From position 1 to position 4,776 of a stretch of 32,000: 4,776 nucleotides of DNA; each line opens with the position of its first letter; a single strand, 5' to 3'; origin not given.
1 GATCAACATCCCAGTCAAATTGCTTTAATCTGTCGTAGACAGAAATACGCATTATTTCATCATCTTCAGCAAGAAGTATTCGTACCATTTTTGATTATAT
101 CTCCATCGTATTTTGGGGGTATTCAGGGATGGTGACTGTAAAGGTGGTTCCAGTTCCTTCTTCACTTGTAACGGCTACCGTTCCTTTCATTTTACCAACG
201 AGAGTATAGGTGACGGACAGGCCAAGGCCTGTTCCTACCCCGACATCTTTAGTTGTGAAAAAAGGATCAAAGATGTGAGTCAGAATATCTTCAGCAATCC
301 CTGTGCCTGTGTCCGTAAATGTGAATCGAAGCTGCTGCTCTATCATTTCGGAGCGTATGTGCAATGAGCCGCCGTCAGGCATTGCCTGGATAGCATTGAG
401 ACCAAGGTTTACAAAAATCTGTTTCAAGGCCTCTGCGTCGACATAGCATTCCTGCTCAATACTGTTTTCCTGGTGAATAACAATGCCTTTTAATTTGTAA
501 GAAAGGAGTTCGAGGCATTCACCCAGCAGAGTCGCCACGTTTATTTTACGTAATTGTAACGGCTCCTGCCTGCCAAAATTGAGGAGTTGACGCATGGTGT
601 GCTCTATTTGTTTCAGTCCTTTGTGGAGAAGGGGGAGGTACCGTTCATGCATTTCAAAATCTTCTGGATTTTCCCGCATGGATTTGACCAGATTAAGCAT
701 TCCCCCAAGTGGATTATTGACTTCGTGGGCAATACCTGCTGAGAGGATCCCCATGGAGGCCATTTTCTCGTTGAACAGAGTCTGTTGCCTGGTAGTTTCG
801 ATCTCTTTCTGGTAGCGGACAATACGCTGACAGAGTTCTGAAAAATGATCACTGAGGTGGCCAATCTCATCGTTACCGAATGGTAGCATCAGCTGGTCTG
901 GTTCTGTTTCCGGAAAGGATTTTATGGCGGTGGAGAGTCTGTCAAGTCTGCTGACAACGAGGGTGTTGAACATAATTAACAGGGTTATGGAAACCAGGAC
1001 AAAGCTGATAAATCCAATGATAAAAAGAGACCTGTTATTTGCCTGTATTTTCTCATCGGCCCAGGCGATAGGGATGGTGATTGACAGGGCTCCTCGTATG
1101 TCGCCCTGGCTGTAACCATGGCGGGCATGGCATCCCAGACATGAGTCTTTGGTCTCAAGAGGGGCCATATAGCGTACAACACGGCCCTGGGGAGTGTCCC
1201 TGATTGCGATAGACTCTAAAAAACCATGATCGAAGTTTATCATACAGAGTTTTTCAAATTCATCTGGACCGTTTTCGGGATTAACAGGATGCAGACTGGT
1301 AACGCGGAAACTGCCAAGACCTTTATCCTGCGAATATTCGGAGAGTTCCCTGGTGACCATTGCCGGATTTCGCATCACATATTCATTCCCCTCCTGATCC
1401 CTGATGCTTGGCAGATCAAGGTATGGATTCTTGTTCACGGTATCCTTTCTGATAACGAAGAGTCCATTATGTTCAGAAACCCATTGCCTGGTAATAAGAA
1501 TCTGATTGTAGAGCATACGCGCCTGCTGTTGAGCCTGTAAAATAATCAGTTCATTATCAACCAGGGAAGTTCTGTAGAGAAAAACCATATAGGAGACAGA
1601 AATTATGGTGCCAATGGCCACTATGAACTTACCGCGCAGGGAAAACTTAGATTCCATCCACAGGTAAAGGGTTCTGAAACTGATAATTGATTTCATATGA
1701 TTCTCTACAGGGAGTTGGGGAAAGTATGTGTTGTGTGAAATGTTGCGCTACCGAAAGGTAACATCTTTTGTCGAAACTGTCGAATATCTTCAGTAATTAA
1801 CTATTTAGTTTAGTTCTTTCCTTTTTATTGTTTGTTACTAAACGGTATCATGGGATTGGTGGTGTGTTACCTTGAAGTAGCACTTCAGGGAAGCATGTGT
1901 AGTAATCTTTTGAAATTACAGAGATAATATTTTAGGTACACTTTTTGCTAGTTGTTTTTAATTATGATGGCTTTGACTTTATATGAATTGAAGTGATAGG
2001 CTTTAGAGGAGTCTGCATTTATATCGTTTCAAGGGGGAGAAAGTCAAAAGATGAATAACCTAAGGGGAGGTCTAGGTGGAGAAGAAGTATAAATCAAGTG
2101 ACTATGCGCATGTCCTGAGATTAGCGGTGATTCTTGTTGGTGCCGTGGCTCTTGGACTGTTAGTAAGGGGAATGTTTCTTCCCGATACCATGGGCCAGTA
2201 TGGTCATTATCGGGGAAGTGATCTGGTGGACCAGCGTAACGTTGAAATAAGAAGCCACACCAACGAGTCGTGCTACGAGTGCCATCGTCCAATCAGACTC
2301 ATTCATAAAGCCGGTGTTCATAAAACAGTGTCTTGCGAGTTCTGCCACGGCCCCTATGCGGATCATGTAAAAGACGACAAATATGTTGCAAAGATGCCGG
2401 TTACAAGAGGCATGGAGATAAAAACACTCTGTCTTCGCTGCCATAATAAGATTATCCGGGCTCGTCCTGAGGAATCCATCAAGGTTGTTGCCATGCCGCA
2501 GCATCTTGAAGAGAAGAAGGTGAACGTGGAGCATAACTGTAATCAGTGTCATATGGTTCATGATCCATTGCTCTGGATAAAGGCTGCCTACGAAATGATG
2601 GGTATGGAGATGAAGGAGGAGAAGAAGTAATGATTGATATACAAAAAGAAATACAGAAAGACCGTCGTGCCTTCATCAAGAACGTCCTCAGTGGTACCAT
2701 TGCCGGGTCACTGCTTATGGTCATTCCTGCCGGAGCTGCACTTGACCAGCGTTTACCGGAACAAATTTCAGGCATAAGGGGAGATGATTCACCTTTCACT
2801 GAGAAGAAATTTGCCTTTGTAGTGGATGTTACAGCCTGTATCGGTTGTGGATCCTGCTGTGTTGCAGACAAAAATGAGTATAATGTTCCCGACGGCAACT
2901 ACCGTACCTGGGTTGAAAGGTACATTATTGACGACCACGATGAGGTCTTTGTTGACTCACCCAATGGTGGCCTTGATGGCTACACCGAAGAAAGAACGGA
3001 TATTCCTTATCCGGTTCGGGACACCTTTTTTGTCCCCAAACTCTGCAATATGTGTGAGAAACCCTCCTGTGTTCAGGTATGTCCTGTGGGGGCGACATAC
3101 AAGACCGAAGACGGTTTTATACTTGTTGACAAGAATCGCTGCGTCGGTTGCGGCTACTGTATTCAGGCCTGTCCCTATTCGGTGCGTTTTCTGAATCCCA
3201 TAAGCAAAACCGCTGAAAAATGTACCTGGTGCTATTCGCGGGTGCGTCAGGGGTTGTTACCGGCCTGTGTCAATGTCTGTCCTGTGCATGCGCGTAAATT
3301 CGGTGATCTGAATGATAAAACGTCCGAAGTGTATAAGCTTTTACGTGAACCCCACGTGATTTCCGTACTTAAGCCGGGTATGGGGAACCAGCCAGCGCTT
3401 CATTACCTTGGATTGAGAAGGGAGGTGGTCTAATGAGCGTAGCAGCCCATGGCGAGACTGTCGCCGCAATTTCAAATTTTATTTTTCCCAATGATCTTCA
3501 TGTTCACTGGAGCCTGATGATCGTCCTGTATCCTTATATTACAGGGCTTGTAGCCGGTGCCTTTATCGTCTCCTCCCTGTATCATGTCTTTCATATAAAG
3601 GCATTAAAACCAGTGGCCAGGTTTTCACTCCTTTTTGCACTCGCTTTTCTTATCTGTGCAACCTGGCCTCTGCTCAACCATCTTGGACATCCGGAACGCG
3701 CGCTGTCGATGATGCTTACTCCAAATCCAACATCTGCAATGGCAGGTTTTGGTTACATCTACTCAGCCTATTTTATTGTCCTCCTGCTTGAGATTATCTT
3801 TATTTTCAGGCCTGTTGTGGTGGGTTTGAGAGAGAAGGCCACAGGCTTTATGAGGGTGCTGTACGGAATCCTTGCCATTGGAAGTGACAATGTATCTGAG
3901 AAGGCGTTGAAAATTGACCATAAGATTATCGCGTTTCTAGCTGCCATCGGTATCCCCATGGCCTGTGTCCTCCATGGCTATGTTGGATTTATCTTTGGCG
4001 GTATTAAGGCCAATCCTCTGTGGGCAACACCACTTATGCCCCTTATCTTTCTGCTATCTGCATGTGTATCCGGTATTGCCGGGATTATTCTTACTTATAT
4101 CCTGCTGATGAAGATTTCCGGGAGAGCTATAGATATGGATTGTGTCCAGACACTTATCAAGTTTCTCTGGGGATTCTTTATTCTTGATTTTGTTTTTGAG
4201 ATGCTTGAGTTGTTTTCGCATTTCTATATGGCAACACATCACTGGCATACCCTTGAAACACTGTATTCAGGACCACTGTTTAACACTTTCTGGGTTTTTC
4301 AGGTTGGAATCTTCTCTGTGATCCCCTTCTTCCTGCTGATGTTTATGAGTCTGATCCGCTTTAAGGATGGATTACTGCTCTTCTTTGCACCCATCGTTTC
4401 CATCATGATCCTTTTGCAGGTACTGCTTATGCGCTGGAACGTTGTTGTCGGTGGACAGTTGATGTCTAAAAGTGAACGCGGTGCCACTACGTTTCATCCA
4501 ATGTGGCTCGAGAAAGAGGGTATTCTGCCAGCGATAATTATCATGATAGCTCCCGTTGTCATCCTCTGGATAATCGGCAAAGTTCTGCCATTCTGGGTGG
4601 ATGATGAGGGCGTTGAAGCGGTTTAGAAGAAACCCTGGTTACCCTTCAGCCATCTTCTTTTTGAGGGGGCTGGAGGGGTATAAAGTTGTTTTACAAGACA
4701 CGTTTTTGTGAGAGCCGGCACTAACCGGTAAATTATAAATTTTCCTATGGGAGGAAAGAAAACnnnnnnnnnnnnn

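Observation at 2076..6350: Hao-family octahaem cytochrome wired to its own tetrahaem / NrfC-type / NrfD-type quinol module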

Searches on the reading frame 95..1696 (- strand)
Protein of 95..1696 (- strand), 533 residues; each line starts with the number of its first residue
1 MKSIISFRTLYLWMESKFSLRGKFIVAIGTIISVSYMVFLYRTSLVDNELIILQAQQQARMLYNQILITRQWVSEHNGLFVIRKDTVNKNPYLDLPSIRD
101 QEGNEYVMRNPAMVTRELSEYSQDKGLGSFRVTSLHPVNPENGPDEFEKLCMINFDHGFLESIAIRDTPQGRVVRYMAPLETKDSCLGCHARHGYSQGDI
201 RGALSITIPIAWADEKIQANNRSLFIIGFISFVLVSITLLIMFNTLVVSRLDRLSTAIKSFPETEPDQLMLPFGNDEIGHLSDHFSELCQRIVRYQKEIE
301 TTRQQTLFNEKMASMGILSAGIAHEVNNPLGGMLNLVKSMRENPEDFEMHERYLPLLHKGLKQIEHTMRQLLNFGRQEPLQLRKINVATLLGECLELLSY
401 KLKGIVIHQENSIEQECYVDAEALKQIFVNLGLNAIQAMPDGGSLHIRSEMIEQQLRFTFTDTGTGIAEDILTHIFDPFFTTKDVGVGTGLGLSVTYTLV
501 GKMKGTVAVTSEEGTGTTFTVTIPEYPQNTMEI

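Call 4: search_protein_families(library=pfam, proteins=[window:95-1696:-], max_evalue=0.01)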
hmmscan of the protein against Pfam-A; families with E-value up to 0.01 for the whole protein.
window:95-1696:- (533 aa): 3 families
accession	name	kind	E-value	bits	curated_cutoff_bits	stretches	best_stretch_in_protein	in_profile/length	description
PF02518.31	HATPase_c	-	3.2e-24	85.9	26.4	1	420-525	2-109/111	Histidine kinase-, DNA gyrase B-, and HSP90-like ATPase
PF11845.13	Tll0287-like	-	8.3e-21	75.4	24.1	1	51-209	4-144/144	Tll0287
PF00512.31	HisKA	-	2.3e-08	34.4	26.9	1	317-378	4-64/66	His Kinase A (phospho-acceptor) domain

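Call 5: search_protein_families(library=ncbifam, proteins=[window:95-1696:-], max_evalue=0.01)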
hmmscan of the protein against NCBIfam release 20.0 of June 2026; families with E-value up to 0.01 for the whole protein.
window:95-1696:- (533 aa): 85 families (the best 25 are shown)
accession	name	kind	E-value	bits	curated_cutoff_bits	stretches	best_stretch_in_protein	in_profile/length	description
NF008468.0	PRK11360.1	equivalog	1.8e-51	175.3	646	1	302-529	383-612/616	two-component system sensor histidine kinase AtoS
NF007688.0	PRK10364.1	equivalog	1e-42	146.4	479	1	295-526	220-452/460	two-component system sensor histidine kinase ZraS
NF038348.1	T2SS_HK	subfamily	1.2e-37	129.6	450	2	416-524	466-572/574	histidine kinase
NF046020.1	HisKinCckABruc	equivalog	2.6e-36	124.8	1000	1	300-530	460-712/868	cell cycle histidine kinase CckA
NF010411.0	PRK13837.1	equivalog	4.9e-36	124.1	647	1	277-529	410-679/828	two-component system VirA-like sensor kinase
NF052574.1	HisKinEspCMyxo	equivalog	1.8e-35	122.4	1200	1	303-529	405-641/785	serine histidine kinase EspC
NF053867.1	SprKinKinDBac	equivalog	9.2e-33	113.4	775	1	309-525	280-497/500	sporulation kinase KinD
NF052573.1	HisKinEspAMyxo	equivalog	1.8e-31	109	1400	1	303-524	372-610/755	serine histidine kinase EspA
NF010076.0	PRK13557.1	subfamily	3.8e-31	108.1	631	1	295-526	146-395/540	histidine kinase famiy protein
NF047497.1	HK_LIC_12097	equivalog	1.7e-30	106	500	1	304-524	139-365/367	LIC_12097 family sensor histidine kinase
NF046044.1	PnpS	equivalog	1.9e-30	106.2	400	1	322-524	177-390/390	two-component system histidine kinase PnpS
TIGR02956.1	TMAO_torS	equivalog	3.5e-30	104.8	676.5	1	320-524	469-681/967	TMAO reductase system sensor histidine kinase/response regulator TorS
NF033092.0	HK_WalK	equivalog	2.6e-28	99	725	2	320-524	377-593/594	cell wall metabolism sensor histidine kinase WalK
NF047466.1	hybrid_RR_LvrB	exception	1.6e-26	93.3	500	1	298-525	135-376/377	hybrid histidine kinase/response regulator LvrB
NF041210.1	his_kin_PieS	equivalog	4.6e-26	91.9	850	1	197-527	142-472/474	two component system sensor histidine kinase PieS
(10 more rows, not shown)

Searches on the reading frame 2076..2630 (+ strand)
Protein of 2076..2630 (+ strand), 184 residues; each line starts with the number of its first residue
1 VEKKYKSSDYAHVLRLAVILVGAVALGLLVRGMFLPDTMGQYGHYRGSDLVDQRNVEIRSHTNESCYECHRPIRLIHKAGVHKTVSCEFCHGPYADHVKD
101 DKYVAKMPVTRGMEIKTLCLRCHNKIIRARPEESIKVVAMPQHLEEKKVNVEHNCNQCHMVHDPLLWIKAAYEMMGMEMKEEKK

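Call 4: search_protein_families(library=pfam, proteins=[window:2076-2630:+], max_evalue=0.01)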
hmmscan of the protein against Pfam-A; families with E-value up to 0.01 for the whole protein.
window:2076-2630:+ (184 aa): 6 families
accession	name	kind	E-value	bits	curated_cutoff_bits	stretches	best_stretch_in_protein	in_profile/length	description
PF14537.11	Cytochrom_c3_2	-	1.2e-07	32.5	25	2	82-163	4-68/79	Cytochrome c3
PF14522.11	Cytochrome_C7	-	6.1e-05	23.2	24.8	1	77-159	5-66/67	Cytochrome c7 and related cytochrome c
PF22678.1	Cytochrom_c_NrfB-like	-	0.00014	22.8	27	0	57-95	28-69/89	Cytochrome c-type protein NrfB-like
PF22113.1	Mtrc-MtrF_II-IV_dom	-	0.00017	21.6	30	0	86-161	83-165/176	Outer membrane cytochrome MtrC/MtrF-like, domains II/IV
PF09699.15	Paired_CXXCH_1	-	0.00028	20.9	20.6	0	86-125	8-38/41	Doubled CXXCH motif (Paired_CXXCH_1)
PF03264.19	Cytochrom_NNT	-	0.0024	18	24.1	0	84-132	125-173/174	NapC/NirT cytochrome c family, N-terminal region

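Call 5: search_protein_families(library=ncbifam, proteins=[window:2076-2630:+], max_evalue=0.01)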
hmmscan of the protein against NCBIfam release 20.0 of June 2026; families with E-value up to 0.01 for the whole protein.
window:2076-2630:+ (184 aa): 6 families
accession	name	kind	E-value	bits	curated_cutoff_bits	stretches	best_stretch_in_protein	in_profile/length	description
TIGR03508.1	decahem_SO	subfamily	5.2e-05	22.8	192.2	1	80-163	30-105/258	DmsE family decaheme c-type cytochrome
NF041198.1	UshA_like_PCGU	equivalog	8e-05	21.4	275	1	72-125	460-510/519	UshA-like (seleno)protein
NF041028.1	decahem_GSU2203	exception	0.00013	21.3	325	1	63-164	36-137/317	GSU2203 family decaheme c-type cytochrome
TIGR03507.1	decahem_SO1788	subfamily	0.00025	19.6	209.3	1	63-160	489-584/672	OmcA/MtrC family decaheme c-type cytochrome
NF040968.1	FeS_ExtO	equivalog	0.001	18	200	1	61-160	19-111/416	selenite/tellurite reduction operon b-type cytochrome iron-sulfur cluster-binding subunit ExtO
NF040967.1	cytc_ExtN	equivalog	0.001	18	200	1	61-160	19-111/415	selenite/tellurite reduction operon c-type cytochrome ExtN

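Call 67: search_solved_structures(query=window:2076-2627:+, max_evalue=1)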
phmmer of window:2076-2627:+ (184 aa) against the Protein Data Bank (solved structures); distinct sequences matched with E-value up to 1: 16.
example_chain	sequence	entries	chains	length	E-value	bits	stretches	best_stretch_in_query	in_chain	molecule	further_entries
3sxq_A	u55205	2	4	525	4.1e-05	26.7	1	65-125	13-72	Eight-heme nitrite reductase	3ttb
4q0t_A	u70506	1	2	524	0.00014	24.9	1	65-125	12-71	Eight-heme nitrite reductase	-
2ot4_A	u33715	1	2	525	0.00014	24.9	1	65-125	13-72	Eight-heme nitrite reductase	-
2zo5_A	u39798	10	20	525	0.00014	24.9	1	65-125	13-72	Eight-heme nitrite reductase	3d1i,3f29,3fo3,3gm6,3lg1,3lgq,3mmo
3owm_A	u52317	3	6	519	0.00019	24.5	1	65-125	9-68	Eight-heme nitrite reductase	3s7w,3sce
3rkh_A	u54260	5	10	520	0.00019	24.5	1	65-125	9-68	Eight-heme nitrite reductase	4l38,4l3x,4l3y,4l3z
3uu9_A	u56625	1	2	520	0.00019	24.5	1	65-125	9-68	Eight-heme nitrite reductase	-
4q4u_A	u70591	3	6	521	0.00019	24.5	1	65-125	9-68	Eight-heme nitrite reductase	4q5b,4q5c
8rv0_Y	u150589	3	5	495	0.0059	19.6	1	64-124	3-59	Octaheme cytochrome c nitrite reductase | Octaheme nitrite c cytochrome c reductase | Octaheme nitrite reductase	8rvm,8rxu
28pb_A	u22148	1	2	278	0.06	16.3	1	63-125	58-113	Cytochrome c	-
1gm4_A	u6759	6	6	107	0.37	13.8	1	61-133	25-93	CYTOCHROME C3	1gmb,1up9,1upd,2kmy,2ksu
6i5b_A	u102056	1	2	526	0.39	13.7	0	84-125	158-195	Uncharacterized protein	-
2j7a_C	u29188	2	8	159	0.42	13.6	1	65-94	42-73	CYTOCHROME C QUINOL DEHYDROGENASE NRFH | NAPC/NIRT CYTOCHROME C FAMILY PROTEIN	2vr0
1qo8_A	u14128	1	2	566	0.73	12.8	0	64-102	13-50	FLAVOCYTOCHROME C3 FUMARATE REDUCTASE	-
6zu5_LPP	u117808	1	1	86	0.9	12.5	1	36-91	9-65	eL43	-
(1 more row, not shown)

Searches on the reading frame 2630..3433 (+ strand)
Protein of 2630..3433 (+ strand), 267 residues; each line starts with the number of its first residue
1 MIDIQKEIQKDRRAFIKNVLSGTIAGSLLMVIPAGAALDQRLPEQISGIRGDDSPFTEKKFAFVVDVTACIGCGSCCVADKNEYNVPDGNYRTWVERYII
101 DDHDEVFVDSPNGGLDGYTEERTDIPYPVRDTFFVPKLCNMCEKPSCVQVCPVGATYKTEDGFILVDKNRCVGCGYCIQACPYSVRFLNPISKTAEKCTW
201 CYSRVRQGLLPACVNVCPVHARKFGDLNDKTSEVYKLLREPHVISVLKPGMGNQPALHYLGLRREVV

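Call 4: search_protein_families(library=pfam, proteins=[window:2630-3433:+], max_evalue=0.01)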
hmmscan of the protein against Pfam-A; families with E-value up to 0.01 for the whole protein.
window:2630-3433:+ (267 aa): 11 families
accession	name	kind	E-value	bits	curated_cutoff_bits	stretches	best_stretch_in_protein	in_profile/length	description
PF13247.11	Fer4_11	-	3e-26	92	26.2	1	132-226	3-99/100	4Fe-4S dicluster domain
PF12797.12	Fer4_2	-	8.4e-12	44.7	24.5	1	164-183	3-22/22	4Fe-4S binding domain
PF13237.11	Fer4_10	-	2.5e-11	43.7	25.5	2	135-182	5-53/53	4Fe-4S dicluster domain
PF00037.32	Fer4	-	3.2e-11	43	21.1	1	165-183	2-20/24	4Fe-4S binding domain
PF12838.12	Fer4_7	-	5e-11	43.3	27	3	139-184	2-51/52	4Fe-4S dicluster domain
PF12837.12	Fer4_6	-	3.1e-10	39.9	25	1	163-185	1-23/24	4Fe-4S binding domain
PF13187.11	Fer4_9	-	5.2e-09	36.4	27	2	139-184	2-50/52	4Fe-4S dicluster domain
PF25160.1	LdpA_Fe-S-bd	-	1e-07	32.1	27.6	1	142-184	5-41/49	LdpA Fe-S cluster-binding domain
PF12798.12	Fer4_3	-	0.00023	22.2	27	0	171-183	1-13/15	4Fe-4S binding domain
PF14697.11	Fer4_21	-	0.0017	18.9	35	0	166-219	3-53/59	4Fe-4S dicluster domain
PF13484.11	Fer4_16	-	0.0078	17.4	30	0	169-183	51-65/66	4Fe-4S double cluster binding domain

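Call 5: search_protein_families(library=ncbifam, proteins=[window:2630-3433:+], max_evalue=0.01)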
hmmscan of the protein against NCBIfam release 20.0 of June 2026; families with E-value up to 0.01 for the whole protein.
window:2630-3433:+ (267 aa): 62 families (the best 25 are shown)
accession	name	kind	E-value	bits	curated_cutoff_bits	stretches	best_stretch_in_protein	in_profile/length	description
NF011569.0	PRK14993.1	equivalog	1.5e-58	198.2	416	2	133-263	94-225/244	tetrathionate reductase subunit TtrB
TIGR03149.1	cyt_nit_nrfC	equivalog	2.9e-46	157.6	377.6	2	127-260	82-216/225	cytochrome c nitrite reductase Fe-S protein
NF045797.1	DsrO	equivalog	6.9e-45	153.3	200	1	134-260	98-234/235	sulfate reduction electron transfer complex DsrMKJOP subunit DsrO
TIGR03478.1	DMSO_red_II_bet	subfamily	3.9e-42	144.3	480.7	2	118-260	110-253/321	DMSO reductase family type II enzyme, iron-sulfur subunit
NF041715.1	arsenate_red_ArrB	equivalog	4.3e-40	137.7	450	3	126-188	44-106/233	arsenate respiratory reductase iron-sulfur subunit ArrB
NF042979.1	EthbenzDh_ebdB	equivalog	7.1e-38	130.4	740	1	119-260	133-275/354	ethylbenzene dehydrogenase subunit beta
TIGR02951.1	DMSO_dmsB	equivalog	2.9e-31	108.7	214.1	1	61-229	2-155/161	DMSO/selenate family reductase complex B subunit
NF008134.0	PRK10882.1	equivalog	3e-27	95.6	263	1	32-238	11-219/329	hydrogenase 2 operon protein HybA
NF041782.1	mnquin_red_QrcC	equivalog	6.1e-27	94.8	400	3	125-189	51-119/239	menaquinone reductase iron-sulfur cluster-binding subunit QrcC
NF045715.1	sulf_resp_HmcB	equivalog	7.6e-25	87.6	420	1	60-230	36-201/307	sulfate respiration complex iron-sulfur protein HmcB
TIGR01582.1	FDH-beta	equivalog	2.8e-23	82.4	334.7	1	59-231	19-186/283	formate dehydrogenase subunit beta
TIGR01660.1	narH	equivalog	1.4e-22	79.8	524.05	1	133-227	177-272/492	nitrate reductase subunit beta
NF038355.1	FDH3_beta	equivalog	2.6e-20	73.2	240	1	139-187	54-102/180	formate dehydrogenase FDH3 subunit beta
NF007382.0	PRK09898.1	equivalog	4.5e-20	72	213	1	133-202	117-187/208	ferredoxin-like protein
NF045766.1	PhenlGlyoxDHPadI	equivalog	3.3e-13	49.2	700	1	129-225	45-136/443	NADH-dependent phenylglyoxylate dehydrogenase subunit beta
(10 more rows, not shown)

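Call 65: search_solved_structures(query=window:2630-3430:+, max_evalue=1e-10)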
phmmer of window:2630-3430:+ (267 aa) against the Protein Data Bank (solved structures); distinct sequences matched with E-value up to 1e-10: 22.
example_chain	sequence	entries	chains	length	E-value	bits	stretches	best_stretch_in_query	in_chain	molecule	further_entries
2vpw_B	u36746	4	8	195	2.7e-45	158.1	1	125-261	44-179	NRFC PROTEIN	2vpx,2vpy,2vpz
2ivf_B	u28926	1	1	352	1.6e-37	132.6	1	125-260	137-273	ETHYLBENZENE DEHYDROGENASE BETA-SUBUNIT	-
4ydd_B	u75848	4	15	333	1.5e-35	126.1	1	118-260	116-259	DMSO reductase family type II enzyme, iron-sulfur subunit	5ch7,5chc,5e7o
6cz7_B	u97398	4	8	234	3.9e-31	111.6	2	127-190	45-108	4Fe-4S ferredoxin, iron-sulfur binding domain protein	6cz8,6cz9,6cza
7b04_A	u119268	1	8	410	4.4e-22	81.9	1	90-261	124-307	Nitrite oxidoreductase subunit B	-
1y4z_B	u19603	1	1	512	4.1e-21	78.7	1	133-227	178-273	Respiratory nitrate reductase 1 beta chain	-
1q16_B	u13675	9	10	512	1.4e-20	77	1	133-227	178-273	Respiratory nitrate reductase 1 beta chain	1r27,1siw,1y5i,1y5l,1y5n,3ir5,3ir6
3egw_B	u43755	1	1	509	9.2e-20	74.3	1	133-227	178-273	Respiratory nitrate reductase 1 beta chain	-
1kqf_B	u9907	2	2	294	1.3e-18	70.6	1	60-228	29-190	FORMATE DEHYDROGENASE, NITRATE-INDUCIBLE, IRON-SULFUR SUBUNIT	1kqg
30gj_B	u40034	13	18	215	5.9e-17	65.1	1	63-239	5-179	Formate dehydrogenase, beta subunit, putative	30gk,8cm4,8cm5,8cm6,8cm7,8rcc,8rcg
8rc8_B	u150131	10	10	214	6.9e-17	64.9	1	63-239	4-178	Formate dehydrogenase, beta subunit, putative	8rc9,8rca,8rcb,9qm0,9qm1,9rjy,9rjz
6sdr_B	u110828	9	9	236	8e-17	64.7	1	63-239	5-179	Formate dehydrogenase, beta subunit, putative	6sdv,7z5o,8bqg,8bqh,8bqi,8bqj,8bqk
6f0k_B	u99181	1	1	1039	1.2e-15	60.8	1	52-189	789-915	Fe-S-cluster-containing hydrogenase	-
6btm_B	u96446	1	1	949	3.2e-15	59.4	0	59-189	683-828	Alternative Complex III subunit B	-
6lod_B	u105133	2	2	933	5e-15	58.8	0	56-189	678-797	Fe-S-cluster-containing hydrogenase components 1-like protein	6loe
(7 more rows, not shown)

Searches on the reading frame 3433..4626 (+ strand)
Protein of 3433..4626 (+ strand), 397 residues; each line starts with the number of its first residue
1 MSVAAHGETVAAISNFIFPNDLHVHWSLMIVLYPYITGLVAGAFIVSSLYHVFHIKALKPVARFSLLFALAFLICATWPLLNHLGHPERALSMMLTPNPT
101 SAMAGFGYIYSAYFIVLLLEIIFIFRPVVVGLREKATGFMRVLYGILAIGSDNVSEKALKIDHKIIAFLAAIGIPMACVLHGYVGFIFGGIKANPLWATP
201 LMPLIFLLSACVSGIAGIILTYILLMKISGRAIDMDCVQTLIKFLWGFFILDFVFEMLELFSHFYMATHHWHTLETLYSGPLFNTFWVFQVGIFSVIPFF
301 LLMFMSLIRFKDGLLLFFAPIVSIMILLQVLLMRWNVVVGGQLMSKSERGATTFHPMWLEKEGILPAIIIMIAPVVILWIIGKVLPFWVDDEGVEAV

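Call 4: search_protein_families(library=pfam, proteins=[window:3433-4626:+], max_evalue=0.01)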
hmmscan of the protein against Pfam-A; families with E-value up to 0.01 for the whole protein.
window:3433-4626:+ (397 aa): 1 family
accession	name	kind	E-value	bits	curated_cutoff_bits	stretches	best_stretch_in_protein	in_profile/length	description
PF03916.19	NrfD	-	2.6e-37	129.6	25.8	1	24-343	9-310/313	Polysulphide reductase, NrfD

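Call 5: search_protein_families(library=ncbifam, proteins=[window:3433-4626:+], max_evalue=0.01)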
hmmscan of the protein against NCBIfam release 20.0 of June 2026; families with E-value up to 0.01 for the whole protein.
window:3433-4626:+ (397 aa): 5 families
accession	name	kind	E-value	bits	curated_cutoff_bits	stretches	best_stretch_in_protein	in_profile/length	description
TIGR03148.1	cyt_nit_nrfD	equivalog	1.2e-17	64.2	347.6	1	24-343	8-313/316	cytochrome c nitrite reductase subunit NrfD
NF045798.1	DsrP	equivalog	6.5e-14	52.1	350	2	142-300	128-277/346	sulfate reduction electron transfer complex DsrMKJOP subunit DsrP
NF041784.1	mnquin_red_QrcD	equivalog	1.9e-05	24.1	570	1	27-387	56-400/408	menaquinone reductase integral membrane subunit QrcD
NF008133.1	PRK10881.1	equivalog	6.9e-05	22.5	450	1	36-339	61-332/377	Ni/Fe-hydrogenase cytochrome b subunit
NF045714.1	sulf_resp_HmcC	equivalog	0.0012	18.2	550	1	38-382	52-362/376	sulfate respiration complex protein HmcC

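Call 66: search_solved_structures(query=window:3433-4623:+, max_evalue=0.01)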
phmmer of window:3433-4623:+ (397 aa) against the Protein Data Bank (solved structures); distinct sequences matched with E-value up to 0.01: 0.
